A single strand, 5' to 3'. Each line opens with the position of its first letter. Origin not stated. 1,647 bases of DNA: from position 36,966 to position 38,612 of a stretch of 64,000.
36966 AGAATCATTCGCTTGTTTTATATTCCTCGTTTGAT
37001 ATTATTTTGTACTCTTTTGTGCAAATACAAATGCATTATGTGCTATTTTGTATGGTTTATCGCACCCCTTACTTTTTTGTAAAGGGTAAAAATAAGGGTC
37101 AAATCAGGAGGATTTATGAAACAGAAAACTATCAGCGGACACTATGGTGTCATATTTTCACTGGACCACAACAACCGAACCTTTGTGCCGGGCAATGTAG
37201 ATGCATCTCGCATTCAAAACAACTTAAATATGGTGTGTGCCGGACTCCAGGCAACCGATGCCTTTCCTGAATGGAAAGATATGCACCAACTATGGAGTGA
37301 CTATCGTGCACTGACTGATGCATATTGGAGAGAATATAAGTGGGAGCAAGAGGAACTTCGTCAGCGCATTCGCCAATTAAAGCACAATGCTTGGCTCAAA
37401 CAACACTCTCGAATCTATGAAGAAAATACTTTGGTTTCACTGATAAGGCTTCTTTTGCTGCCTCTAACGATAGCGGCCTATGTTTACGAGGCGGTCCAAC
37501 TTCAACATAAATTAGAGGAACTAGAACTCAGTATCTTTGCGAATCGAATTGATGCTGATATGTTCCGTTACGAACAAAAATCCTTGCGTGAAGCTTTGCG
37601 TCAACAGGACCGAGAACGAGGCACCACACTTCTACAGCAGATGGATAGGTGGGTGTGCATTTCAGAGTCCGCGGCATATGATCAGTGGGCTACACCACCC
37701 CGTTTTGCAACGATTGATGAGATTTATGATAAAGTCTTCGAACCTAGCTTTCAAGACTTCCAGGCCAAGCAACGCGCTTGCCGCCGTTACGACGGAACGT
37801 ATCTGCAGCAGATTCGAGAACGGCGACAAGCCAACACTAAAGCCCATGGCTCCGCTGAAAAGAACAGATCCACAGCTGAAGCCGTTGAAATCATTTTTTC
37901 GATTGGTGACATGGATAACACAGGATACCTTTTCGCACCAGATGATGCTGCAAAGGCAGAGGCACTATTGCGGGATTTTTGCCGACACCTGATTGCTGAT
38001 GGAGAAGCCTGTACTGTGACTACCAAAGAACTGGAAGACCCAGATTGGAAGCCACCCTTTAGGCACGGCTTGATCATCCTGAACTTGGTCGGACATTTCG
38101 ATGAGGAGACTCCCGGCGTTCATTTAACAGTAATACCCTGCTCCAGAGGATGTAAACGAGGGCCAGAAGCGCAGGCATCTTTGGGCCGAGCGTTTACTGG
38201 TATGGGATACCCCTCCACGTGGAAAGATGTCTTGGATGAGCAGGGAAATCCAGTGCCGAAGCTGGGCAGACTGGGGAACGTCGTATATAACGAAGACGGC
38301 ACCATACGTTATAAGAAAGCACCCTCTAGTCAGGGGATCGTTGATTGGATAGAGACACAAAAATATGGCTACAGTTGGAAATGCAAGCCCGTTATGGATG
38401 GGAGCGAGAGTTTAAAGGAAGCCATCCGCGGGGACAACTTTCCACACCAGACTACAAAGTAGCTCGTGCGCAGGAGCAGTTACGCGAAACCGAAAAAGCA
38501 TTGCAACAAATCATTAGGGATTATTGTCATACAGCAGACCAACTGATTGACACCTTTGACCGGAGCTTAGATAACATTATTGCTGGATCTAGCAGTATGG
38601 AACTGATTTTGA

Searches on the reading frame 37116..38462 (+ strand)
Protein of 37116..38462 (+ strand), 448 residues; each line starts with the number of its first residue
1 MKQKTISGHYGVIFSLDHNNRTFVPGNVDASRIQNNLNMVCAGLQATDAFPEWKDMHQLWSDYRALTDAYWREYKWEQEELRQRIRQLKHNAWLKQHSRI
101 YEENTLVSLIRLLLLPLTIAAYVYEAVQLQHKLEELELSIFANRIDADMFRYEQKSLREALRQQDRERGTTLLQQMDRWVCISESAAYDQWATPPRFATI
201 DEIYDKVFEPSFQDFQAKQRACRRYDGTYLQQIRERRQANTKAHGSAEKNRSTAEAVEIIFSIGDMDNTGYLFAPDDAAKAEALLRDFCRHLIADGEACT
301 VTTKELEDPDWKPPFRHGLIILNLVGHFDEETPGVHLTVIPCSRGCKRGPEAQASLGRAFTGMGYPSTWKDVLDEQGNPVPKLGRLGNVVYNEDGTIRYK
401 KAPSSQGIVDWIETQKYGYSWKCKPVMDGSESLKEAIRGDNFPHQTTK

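Call 3: search_protein_families(library=pfam, proteins=[window:37116-38462:+], max_evalue=0.01)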
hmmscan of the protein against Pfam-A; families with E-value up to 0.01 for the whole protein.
window:37116-38462:+ (448 aa): 0 families

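Call 4: search_protein_families(library=padloc, proteins=[window:37116-38462:+], max_evalue=0.01)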
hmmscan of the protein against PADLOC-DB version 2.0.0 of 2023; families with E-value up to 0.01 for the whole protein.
window:37116-38462:+ (448 aa): 0 families

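Call 5: search_protein_families(library=ncbifam, proteins=[window:37116-38462:+], max_evalue=0.01)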
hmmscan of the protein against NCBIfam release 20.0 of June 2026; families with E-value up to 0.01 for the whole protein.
window:37116-38462:+ (448 aa): 0 families

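Call 96: search_protein_families(library=pfam, proteins=[window:37116-38462:+], max_evalue=0.001)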
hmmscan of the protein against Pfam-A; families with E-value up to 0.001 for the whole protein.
window:37116-38462:+ (448 aa): 0 families
